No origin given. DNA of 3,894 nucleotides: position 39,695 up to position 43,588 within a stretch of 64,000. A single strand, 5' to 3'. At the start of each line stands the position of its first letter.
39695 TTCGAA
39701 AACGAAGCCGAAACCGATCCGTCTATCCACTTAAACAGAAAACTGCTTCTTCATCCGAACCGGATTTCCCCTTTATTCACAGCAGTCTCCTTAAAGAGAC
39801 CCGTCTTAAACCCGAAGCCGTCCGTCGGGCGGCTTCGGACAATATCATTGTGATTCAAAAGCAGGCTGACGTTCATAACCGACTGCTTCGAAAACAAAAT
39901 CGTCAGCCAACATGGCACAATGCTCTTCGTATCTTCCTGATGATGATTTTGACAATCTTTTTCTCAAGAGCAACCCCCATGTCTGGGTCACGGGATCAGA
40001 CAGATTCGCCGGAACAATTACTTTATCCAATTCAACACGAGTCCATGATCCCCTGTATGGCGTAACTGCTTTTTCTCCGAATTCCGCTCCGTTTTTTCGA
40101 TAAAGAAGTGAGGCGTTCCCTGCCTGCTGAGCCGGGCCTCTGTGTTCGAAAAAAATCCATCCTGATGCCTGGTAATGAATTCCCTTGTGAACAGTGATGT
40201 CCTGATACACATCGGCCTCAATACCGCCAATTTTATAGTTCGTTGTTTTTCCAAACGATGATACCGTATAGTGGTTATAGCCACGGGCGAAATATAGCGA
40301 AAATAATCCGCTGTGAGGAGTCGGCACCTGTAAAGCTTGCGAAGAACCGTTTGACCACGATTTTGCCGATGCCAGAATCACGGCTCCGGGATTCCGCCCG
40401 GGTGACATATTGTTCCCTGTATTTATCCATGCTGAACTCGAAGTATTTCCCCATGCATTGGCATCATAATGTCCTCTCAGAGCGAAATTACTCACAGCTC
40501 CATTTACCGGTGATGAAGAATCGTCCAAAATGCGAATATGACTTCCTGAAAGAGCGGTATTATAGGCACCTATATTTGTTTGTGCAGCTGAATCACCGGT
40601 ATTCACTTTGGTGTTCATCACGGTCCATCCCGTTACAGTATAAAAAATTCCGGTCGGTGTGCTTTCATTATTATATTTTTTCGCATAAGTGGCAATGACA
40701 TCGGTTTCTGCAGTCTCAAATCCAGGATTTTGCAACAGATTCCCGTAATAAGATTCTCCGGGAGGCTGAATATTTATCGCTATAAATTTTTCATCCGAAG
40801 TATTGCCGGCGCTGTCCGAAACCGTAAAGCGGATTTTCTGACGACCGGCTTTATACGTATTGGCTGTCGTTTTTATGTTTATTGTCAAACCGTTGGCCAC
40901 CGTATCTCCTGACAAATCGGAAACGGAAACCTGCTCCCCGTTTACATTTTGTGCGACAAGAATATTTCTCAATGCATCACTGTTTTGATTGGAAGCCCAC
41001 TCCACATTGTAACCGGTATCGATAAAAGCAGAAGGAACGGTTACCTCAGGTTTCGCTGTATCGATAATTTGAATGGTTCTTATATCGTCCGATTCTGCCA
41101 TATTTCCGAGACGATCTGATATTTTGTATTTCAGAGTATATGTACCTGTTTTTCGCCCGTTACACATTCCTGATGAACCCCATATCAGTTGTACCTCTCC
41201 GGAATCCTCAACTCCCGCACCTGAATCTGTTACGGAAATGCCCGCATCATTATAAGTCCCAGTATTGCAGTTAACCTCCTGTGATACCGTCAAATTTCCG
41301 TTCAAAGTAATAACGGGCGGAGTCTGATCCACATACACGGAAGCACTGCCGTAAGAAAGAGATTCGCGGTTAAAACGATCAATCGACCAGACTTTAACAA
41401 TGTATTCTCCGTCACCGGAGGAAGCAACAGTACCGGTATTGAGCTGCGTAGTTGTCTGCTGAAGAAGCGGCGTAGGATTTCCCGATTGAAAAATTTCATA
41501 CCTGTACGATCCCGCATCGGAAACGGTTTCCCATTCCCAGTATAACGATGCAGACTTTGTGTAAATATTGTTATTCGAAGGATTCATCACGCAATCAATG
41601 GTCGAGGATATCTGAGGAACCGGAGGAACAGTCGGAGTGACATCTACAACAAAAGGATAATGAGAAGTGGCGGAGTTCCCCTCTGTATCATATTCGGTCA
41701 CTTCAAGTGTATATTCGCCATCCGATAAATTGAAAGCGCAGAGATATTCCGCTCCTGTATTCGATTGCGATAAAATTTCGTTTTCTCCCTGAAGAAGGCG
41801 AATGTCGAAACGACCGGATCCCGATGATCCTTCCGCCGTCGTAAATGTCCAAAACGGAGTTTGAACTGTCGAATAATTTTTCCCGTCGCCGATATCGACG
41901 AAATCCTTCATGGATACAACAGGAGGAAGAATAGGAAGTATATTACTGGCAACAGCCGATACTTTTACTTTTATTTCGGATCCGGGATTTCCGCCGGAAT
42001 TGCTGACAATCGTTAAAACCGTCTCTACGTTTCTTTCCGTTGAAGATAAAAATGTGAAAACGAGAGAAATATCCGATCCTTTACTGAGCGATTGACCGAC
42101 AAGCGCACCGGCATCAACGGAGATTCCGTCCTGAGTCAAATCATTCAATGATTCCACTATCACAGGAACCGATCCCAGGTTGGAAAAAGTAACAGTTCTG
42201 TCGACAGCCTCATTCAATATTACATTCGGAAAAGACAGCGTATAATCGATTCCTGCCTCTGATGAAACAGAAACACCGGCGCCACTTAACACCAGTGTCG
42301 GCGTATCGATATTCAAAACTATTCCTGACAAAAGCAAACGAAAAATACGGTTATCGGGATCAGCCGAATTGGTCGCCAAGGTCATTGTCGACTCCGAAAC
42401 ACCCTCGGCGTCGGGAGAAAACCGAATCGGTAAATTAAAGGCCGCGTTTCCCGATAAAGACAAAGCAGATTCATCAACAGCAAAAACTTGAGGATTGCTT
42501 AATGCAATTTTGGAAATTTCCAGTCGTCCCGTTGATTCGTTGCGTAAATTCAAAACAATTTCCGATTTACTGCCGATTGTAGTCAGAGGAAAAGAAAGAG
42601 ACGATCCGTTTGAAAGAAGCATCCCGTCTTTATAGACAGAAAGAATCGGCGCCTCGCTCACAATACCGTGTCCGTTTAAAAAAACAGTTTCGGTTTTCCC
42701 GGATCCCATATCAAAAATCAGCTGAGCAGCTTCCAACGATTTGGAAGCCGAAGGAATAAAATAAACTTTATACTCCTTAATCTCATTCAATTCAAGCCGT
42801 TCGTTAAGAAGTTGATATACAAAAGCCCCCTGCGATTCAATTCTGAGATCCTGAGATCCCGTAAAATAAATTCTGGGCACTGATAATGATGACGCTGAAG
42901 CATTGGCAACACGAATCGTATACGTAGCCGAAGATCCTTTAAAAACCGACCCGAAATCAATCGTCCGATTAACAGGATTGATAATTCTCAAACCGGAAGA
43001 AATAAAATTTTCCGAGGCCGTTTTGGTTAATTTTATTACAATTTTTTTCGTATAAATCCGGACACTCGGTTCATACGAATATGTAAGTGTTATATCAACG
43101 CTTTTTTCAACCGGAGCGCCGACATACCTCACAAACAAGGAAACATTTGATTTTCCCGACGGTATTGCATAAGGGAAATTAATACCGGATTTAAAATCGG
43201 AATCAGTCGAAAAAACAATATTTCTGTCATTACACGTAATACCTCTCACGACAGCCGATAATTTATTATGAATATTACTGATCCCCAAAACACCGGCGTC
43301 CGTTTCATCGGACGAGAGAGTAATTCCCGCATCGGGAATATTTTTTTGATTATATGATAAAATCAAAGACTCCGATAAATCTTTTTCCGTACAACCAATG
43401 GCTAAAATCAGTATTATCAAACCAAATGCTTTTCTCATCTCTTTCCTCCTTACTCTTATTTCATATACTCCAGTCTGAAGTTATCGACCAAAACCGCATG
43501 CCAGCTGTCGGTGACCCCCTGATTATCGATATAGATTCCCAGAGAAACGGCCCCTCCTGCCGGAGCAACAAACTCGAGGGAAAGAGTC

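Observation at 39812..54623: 14.7-kb operon of seven consecutive lipoproteins with no recognisable enzyme, transporter or regulator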

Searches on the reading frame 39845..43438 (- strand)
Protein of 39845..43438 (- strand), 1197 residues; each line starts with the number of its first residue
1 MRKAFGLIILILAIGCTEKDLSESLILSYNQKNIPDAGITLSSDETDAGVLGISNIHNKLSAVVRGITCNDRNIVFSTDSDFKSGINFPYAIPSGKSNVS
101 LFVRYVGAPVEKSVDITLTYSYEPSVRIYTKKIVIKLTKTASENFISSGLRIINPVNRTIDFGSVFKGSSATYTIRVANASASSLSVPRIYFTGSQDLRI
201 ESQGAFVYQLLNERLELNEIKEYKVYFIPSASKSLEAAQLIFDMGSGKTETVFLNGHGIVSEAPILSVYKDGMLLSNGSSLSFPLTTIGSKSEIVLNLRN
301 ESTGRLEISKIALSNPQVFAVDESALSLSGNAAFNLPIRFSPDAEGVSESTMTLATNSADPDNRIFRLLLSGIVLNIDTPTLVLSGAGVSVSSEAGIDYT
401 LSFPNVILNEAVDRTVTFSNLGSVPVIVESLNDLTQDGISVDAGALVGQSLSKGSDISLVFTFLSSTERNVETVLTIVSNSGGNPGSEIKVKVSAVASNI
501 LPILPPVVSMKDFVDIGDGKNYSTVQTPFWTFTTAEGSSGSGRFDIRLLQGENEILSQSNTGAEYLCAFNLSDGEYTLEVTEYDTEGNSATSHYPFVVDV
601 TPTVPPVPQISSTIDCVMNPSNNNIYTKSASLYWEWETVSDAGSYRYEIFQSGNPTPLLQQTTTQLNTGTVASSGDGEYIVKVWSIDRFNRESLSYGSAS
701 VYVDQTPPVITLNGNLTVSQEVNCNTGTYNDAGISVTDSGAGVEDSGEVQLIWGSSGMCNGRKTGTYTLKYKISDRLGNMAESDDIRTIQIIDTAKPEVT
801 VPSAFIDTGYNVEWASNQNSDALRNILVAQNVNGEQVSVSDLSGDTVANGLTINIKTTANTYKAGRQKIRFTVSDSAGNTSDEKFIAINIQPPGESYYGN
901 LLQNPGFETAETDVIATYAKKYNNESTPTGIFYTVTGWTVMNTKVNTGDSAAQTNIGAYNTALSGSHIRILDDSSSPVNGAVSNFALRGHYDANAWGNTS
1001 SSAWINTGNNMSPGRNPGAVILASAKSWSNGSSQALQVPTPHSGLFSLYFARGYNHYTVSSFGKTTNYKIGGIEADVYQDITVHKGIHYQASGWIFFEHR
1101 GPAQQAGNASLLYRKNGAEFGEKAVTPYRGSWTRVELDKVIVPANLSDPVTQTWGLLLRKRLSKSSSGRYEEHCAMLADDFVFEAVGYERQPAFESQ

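Call 3: search_protein_families(library=pfam, proteins=[window:39845-43438:-], max_evalue=0.1)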
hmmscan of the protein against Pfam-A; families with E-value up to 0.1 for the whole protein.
window:39845-43438:- (1197 aa): 10 families
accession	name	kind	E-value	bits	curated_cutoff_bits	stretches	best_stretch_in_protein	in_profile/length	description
PF19077.6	Big_13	-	8e-10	39.6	27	1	508-599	7-101/102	Bacterial Ig-like domain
PF22066.2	Cep192_D8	-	1.4e-08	35.4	33.5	1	277-358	9-88/101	Cep192 domain 8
PF15780.11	ASH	-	1.8e-08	34.9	27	1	279-358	12-92/98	Abnormal spindle-like microcephaly-assoc'd, ASPM-SPD-2-Hydin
PF22073.2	Cep192_D4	-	2.1e-08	34.8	35.5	1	274-372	4-109/112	Cep192 domain 4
PF16403.11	Bact_surface_Ig-like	-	2.2e-06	28.1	27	1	711-790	2-70/71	Bacterial surface protein, Ig-like domain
PF22544.2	HYDIN_VesB_CFA65-like_Ig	-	5.6e-06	27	25.5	0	158-235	8-78/100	HYDIN/CFA65/VesB-like, Ig-like domain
PF22067.2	Cep192_D3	-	0.00011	22.6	27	0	285-356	12-84/99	Cep192 domain 3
PF12245.14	Big_3_2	-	0.0012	19.5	23.3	0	572-599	92-121/122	Bacterial Ig-like domain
PF07610.17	DUF1573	-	0.0046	17.4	26.1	0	157-188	5-36/98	Protein of unknown function (DUF1573)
PF02494.22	HYR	-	0.047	14.5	21.7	0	831-885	26-77/81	HYR domain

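Call 4: search_protein_families(library=ncbifam, proteins=[window:39845-43438:-], max_evalue=0.1)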
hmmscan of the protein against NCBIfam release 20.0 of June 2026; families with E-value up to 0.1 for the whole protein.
window:39845-43438:- (1197 aa): 5 families
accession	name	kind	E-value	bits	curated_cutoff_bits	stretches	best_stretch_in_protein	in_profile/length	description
NF012200.0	choice_anch_D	domain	5.6e-14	52.6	45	3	275-360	19-107/108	choice-of-anchor D domain-containing protein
NF047446.1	barrel_OmpL47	domain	9e-05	22.9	40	0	862-889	40-67/68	OmpL47-type beta-barrel domain-containing protein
NF033510.3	Ca_tandemer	repeat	0.021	15.2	50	0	793-881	7-96/96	Ca2+-stabilized repeat-containing adhesin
NF033932.1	LapB_rpt_80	domain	0.037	14.3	45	0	765-800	1-35/83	LapB repeat-containing protein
NF012211.1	tand_rpt_95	domain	0.061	13.3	90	1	829-891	19-85/98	tandem-95 repeat protein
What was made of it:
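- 39845..43438 (-): G7: 1197-aa accessory lipoprotein, Cys16, with choice-of-anchor-D, Big_13 and PF16403 domains and a distinct C-terminal head (nt 39848-40747). PF16403 scores 28.1 bits against 27 (calls 3, 4).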

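Call 9: search_solved_structures(query=window:39845-43438:-, max_evalue=0.01)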
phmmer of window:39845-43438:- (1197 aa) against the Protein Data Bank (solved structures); distinct sequences matched with E-value up to 0.01: 0.

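Call 83: search_protein_families(library=padloc, proteins=[window:39845-43438:-], max_evalue=0.01)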
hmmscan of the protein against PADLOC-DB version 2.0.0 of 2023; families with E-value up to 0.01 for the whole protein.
window:39845-43438:- (1197 aa): 0 families

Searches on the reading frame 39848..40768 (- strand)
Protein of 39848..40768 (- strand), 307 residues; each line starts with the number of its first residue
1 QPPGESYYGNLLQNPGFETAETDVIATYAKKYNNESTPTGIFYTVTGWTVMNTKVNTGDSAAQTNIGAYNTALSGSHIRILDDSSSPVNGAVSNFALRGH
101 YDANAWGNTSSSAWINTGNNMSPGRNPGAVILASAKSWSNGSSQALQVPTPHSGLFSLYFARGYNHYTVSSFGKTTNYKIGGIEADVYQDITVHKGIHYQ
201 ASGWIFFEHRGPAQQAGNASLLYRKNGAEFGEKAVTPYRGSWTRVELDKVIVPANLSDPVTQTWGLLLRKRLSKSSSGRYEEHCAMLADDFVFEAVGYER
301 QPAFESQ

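Call 43: search_protein_families(library=pfam, proteins=[window:39848-40768:-], max_evalue=10)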
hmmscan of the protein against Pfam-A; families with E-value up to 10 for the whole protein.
seq(307 aa): 1 family
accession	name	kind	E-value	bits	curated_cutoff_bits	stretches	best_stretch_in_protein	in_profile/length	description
PF12545.13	DUF3739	-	0.064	14.2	27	1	59-113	33-86/110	Filamentous haemagglutinin family outer membrane protein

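Call 89: search_solved_structures(query=A7, max_evalue=10)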
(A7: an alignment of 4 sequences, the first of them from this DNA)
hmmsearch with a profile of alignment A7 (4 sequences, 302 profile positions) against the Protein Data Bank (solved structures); distinct sequences matched with E-value up to 10: 0.
